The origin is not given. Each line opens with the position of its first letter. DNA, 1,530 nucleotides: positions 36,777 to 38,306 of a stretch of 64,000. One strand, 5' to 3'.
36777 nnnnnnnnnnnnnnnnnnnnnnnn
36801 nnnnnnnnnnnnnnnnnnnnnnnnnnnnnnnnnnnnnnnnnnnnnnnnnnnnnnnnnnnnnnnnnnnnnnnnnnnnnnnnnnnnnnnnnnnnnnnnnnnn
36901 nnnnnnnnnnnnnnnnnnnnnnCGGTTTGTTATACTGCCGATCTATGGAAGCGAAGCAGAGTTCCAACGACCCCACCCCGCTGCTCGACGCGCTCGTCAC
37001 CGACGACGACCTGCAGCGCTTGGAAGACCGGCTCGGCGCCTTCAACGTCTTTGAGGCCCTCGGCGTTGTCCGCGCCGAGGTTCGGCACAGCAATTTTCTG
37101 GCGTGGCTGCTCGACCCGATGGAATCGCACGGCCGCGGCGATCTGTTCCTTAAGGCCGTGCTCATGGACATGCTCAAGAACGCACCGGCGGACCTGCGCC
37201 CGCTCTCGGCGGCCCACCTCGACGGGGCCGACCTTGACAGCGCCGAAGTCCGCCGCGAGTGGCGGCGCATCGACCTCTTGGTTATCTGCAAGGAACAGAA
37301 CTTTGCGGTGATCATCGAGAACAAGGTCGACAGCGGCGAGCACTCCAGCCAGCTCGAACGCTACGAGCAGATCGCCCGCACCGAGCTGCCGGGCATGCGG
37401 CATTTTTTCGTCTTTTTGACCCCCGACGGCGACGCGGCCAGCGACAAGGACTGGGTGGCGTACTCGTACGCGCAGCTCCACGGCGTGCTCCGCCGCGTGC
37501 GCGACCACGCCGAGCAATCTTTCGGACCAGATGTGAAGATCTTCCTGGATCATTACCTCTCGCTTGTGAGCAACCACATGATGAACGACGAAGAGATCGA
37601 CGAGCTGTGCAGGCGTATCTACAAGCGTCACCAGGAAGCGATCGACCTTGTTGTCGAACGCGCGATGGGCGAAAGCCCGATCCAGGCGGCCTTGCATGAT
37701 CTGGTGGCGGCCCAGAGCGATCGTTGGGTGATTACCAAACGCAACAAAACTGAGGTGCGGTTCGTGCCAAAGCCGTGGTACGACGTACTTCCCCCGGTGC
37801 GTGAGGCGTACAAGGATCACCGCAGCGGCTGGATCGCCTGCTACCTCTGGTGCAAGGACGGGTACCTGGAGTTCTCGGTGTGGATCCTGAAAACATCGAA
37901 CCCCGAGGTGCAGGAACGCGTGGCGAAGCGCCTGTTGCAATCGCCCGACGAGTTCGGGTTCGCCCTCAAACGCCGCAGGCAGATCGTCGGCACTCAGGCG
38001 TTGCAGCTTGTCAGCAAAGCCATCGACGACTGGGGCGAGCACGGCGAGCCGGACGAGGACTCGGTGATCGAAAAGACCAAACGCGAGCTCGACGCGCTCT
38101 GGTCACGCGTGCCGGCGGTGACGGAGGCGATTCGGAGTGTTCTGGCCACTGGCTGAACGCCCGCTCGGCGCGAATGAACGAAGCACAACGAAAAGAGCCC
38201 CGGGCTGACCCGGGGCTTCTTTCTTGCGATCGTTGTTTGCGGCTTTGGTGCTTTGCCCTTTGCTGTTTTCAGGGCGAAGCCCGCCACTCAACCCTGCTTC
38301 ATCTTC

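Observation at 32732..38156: Low-GC island: 4-TM KAP-like P-loop NTPase, divergent FN3 protein and PD-(D/E)XK nuclease, a candidate uncharacterised defence locus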

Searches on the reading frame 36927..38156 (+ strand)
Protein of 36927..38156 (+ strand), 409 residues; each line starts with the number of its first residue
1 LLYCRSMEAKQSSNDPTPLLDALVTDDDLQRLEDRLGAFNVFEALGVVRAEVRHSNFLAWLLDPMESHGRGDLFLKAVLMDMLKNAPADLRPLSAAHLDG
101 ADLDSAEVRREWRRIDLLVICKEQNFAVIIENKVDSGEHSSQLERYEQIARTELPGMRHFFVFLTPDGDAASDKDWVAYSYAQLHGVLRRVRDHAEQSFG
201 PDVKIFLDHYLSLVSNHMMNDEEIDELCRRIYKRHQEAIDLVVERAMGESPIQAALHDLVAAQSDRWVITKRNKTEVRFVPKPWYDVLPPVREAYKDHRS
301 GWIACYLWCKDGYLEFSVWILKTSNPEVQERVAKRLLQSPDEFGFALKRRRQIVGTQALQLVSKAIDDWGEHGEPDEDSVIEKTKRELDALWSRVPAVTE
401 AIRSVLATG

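Call 3: search_protein_families(library=pfam, proteins=[window:36927-38156:+], max_evalue=0.1)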
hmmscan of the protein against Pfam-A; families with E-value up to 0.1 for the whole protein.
window:36927-38156:+ (409 aa): 1 family
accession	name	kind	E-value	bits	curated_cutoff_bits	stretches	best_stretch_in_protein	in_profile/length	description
PF14281.12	PDDEXK_4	-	2.3e-31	109.6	22.3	1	39-233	1-182/183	PD-(D/E)XK nuclease superfamily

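Call 4: search_protein_families(library=padloc, proteins=[window:36927-38156:+], max_evalue=0.1)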
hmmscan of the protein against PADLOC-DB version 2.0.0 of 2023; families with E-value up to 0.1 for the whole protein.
window:36927-38156:+ (409 aa): 15 families
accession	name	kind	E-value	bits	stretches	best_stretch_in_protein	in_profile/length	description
PDLC04977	PDC-S26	-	1.4e-101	338.5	1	18-404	8-394/400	-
PDLC04972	PDC-S26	-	7e-90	300.2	1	17-401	8-384/397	-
PDLC04971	PDC-S26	-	6.2e-66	220.9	1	12-287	7-293/415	-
PDLC04983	PDC-S26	-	2.5e-27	94.3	1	33-175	29-161/413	-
PDLC04980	PDC-S26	-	5.2e-24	83.3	1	38-244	30-244/389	-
PDLC04974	PDC-S26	-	3.3e-20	70.7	1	38-174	31-162/401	-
PDLC04981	PDC-S26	-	3.2e-14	51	1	55-242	40-220/358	-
PDLC04979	PDC-S26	-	7.2e-10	36.3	1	34-136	19-108/383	-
PDLC04975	PDC-S26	-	9.6e-10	36.3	1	54-191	37-165/351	-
PDLC04982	PDC-S26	-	8.9e-09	33.1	1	40-135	25-124/392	-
PDLC04976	PDC-S26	-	6e-08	30.2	1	36-149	28-139/451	-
PDLC04969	PDC-S26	-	2.8e-07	27.9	1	41-151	31-131/367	-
PDLC04970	PDC-S26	-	3.6e-07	27.7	1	56-225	46-214/373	-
PDLC04978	PDC-S26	-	2.2e-05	21.8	1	41-136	28-141/451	-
PDLC04973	PDC-S26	-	0.00014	19.4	1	42-164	45-161/394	-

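Call 5: search_protein_families(library=ncbifam, proteins=[window:36927-38156:+], max_evalue=0.1)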
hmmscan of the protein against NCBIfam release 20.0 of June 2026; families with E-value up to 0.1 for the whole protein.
window:36927-38156:+ (409 aa): 0 families

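Call 63: search_dna_similar(query=window:36945-38153:+, collection=plasmids, mode=protein, max_rows=15)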
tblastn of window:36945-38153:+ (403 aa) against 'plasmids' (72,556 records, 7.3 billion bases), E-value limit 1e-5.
Records with a match: 38; places in all: 38; records where one place covers at least 80% of the query: 0.
Best place of each record, by identity: <60% 38.
By first word of the organism name: Leptolyngbya 4; Vibrio 4; Rhizobium 3; Leptospira 3; Novosphingobium 2; Bacillus 2; Halorubrum 2; Achromobacter 2; Proteus 2; Methylorubrum 1; and 13 more.
By predicted mobility (MOB-suite, as given by PLSDB): non-mobilizable 26; mobilizable 11; conjugative 1.
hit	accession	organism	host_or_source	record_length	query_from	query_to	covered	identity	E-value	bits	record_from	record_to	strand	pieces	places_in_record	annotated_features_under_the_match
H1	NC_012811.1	Methylorubrum extorquens AM1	-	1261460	17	278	65%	39.8%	1e-47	181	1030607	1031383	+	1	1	none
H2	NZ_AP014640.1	Leptolyngbya boryana IAM M-101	-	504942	17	296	69%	37.1%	9e-54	199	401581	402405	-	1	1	PD-(D/E)XK nuclease family protein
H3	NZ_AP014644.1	Leptolyngbya boryana dg5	-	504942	17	296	69%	37.1%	9e-54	199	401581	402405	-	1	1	PD-(D/E)XK nuclease family protein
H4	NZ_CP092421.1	Leptolyngbya boryana IU 594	-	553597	17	296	69%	37.1%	9e-54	199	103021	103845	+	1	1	PD-(D/E)XK nuclease family protein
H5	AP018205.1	Leptolyngbya boryana NIES-2135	-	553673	17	296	69%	37.1%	9e-54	199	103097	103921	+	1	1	hypothetical protein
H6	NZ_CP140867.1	Rhizobium leguminosarum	Trifolium pratense,whole organism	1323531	10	330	80%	32.3%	1e-35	146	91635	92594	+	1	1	record has no annotation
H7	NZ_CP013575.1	Rhizobium phaseoli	Phaseolus vulgaris,Whole ...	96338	14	278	66%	36.6%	2e-33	170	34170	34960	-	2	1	PD-(D/E)XK nuclease family protein | hypothetical protein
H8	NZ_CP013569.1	Rhizobium phaseoli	Phaseolus vulgaris,Whole ...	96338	14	278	66%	36.6%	2e-33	170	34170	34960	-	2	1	PD-(D/E)XK nuclease family protein | hypothetical protein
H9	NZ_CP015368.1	Methylobacterium phyllosphaerae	cell culture,leaf tissues of rice in ...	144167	17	290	68%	34.8%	6e-32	135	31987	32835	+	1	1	PD-(D/E)XK nuclease family protein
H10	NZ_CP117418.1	Novosphingobium humi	Single cell,Soil from military shooting ...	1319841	14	296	70%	33.2%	7e-41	161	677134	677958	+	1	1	none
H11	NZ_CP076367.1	Gemmobacter fulvus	cell culture,Anabaena culture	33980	22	299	69%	33.8%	8e-31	132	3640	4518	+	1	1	PD-(D/E)XK nuclease family protein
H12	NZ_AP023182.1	Paraburkholderia sp. PGU19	Physopelta gutta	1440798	13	302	72%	31.0%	3e-34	142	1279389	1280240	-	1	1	record has no annotation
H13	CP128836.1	Rossellomorea sp. AcN35-11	-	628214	14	283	67%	32.4%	4e-35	174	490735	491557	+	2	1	PD-(D/E)XK nuclease family protein | hypothetical protein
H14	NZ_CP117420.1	Novosphingobium humi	Single cell,Soil from military shooting ...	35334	1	240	60%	34.1%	3e-29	127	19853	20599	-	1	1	PD-(D/E)XK nuclease family protein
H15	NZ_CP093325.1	Bacillus sp. N5-665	whole organism,peat soil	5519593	13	288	68%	27.6%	2e-26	119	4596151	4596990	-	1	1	none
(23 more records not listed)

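Call 65: get_annotated_region(hit=H2, flank=6000)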
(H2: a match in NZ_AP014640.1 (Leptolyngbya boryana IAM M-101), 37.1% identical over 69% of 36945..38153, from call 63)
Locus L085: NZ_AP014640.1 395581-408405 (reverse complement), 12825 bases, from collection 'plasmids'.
description: Leptolyngbya boryana IAM M-101 plasmid pLBX
organism: Leptolyngbya boryana IAM M-101 (NCBI taxid 411966)
taxonomy: Bacteria; Cyanobacteriota; Cyanophyceae; Leptolyngbyales; Leptolyngbyaceae; Leptolyngbya; Leptolyngbya boryana; Leptolyngbya boryana IAM M-101
host: -; source: -; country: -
typing (MOB-suite, as given by PLSDB): non-mobilizable
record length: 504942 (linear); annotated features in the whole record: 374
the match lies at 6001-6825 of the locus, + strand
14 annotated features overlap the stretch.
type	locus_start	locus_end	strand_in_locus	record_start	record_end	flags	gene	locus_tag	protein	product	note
CDS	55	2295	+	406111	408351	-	-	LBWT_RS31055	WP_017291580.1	nuclease-related domain-containing DEAD/DEAH box helicase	-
CDS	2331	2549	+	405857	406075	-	-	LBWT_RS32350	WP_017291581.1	hypothetical protein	-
CDS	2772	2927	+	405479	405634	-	-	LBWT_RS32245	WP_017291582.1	hypothetical protein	-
CDS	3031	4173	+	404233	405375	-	-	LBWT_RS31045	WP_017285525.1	IS4 family transposase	-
CDS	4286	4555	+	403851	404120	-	-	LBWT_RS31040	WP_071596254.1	hypothetical protein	-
CDS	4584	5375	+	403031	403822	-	-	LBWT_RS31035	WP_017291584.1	endonuclease/exonuclease/phosphatase family protein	-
CDS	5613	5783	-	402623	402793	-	-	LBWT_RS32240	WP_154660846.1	hypothetical protein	-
CDS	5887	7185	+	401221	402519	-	-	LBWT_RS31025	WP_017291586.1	PD-(D/E)XK nuclease family protein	-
CDS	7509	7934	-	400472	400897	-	-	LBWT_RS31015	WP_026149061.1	hypothetical protein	-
CDS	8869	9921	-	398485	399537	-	-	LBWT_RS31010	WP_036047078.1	PDDEXK nuclease domain-containing protein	-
CDS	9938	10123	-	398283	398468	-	-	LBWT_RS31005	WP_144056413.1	hypothetical protein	-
CDS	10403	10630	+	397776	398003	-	-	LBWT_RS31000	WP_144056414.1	hypothetical protein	-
CDS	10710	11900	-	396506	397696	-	-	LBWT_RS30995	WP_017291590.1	glutathionylspermidine synthase family protein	-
CDS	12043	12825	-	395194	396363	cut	-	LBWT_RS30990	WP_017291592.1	hypothetical protein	-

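Call 66: get_annotated_region(hit=H7, flank=6000)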
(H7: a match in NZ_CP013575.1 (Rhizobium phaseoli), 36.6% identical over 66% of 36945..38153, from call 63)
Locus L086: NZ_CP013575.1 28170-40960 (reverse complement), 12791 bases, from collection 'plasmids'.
description: Rhizobium phaseoli strain N671 plasmid pRphaN671a, complete sequence
organism: Rhizobium phaseoli (NCBI taxid 396)
taxonomy: Bacteria; Pseudomonadota; Alphaproteobacteria; Hyphomicrobiales; Rhizobiaceae; Rhizobium; Rhizobium phaseoli
host: -; source: Phaseolus vulgaris,Whole organism,Legume-root nodule,legume-root nodule; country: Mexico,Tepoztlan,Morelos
typing (MOB-suite, as given by PLSDB): mobilizable; replicon rep_cluster_600; relaxase MOBF
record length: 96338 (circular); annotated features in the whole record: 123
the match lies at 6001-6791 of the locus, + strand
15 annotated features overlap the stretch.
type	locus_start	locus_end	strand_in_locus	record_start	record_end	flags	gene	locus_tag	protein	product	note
CDS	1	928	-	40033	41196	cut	-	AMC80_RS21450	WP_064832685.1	Shedu immune nuclease family protein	-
CDS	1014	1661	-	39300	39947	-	-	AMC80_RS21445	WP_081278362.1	abortive infection system antitoxin AbiGi family protein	-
CDS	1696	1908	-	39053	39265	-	-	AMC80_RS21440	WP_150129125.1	hypothetical protein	-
CDS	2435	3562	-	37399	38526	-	-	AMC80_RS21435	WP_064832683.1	hypothetical protein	-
CDS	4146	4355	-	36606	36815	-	-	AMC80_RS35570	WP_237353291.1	hypothetical protein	-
CDS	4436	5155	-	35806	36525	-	-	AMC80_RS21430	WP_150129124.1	hypothetical protein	-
CDS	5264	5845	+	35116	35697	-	-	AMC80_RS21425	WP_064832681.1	DUF4329 domain-containing protein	-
CDS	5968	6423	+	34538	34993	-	-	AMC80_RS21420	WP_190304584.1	PD-(D/E)XK nuclease family protein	-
CDS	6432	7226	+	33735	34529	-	-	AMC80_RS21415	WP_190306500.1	hypothetical protein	-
CDS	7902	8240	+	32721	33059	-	-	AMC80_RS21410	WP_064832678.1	DUF4258 domain-containing protein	-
CDS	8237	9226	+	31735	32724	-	-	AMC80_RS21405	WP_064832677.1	hypothetical protein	-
CDS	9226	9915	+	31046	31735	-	-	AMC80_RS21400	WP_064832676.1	hypothetical protein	-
CDS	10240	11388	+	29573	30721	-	tcmP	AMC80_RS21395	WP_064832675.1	three-Cys-motif partner protein TcmP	-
CDS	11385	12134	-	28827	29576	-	-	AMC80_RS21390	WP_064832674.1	DUF5131 family protein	-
CDS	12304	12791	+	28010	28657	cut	-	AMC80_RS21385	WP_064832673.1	N-6 DNA methylase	GO:0006306 - DNA methylation [Evidence IEA]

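Call 67: get_annotated_region(hit=H11, flank=6000)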
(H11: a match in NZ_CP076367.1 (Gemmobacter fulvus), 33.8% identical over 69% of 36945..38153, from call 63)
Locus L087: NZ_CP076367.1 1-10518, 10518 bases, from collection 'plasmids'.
description: Gemmobacter fulvus strain con5 plasmid p6, complete sequence
organism: Gemmobacter fulvus (NCBI taxid 2840474)
taxonomy: Bacteria; Pseudomonadota; Alphaproteobacteria; Rhodobacterales; Paracoccaceae; Gemmobacter; Gemmobacter fulvus
host: -; source: cell culture,Anabaena culture; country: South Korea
typing (MOB-suite, as given by PLSDB): non-mobilizable
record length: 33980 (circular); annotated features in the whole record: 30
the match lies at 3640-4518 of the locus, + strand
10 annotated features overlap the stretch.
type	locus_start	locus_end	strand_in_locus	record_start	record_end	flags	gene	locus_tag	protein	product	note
CDS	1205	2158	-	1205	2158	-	-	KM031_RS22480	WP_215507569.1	hypothetical protein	-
CDS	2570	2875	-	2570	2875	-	-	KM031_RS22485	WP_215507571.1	nucleotidyltransferase domain-containing protein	-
CDS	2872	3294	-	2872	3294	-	-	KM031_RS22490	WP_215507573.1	HI0074 family nucleotidyltransferase substrate-binding subunit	-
CDS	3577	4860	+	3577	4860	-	-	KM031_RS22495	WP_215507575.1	PD-(D/E)XK nuclease family protein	-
CDS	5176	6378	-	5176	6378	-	-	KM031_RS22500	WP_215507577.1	hypothetical protein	-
CDS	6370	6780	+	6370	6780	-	-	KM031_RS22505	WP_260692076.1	transposase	GO:0006313 - DNA transposition [Evidence IEA]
CDS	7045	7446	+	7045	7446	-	-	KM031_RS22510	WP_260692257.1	hypothetical protein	-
CDS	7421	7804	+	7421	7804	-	-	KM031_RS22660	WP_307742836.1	recombinase family protein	GO:0006310 - DNA recombination [Evidence IEA]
CDS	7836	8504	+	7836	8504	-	-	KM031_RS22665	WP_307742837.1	recombinase family protein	-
CDS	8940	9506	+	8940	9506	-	-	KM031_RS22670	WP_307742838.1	hypothetical protein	-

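Call 70: search_protein_families(library=phrogs, proteins=[window:36945-38153:+], max_evalue=0.01)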
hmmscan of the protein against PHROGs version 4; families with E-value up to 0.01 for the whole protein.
window:36945-38153:+ (403 aa): 0 families
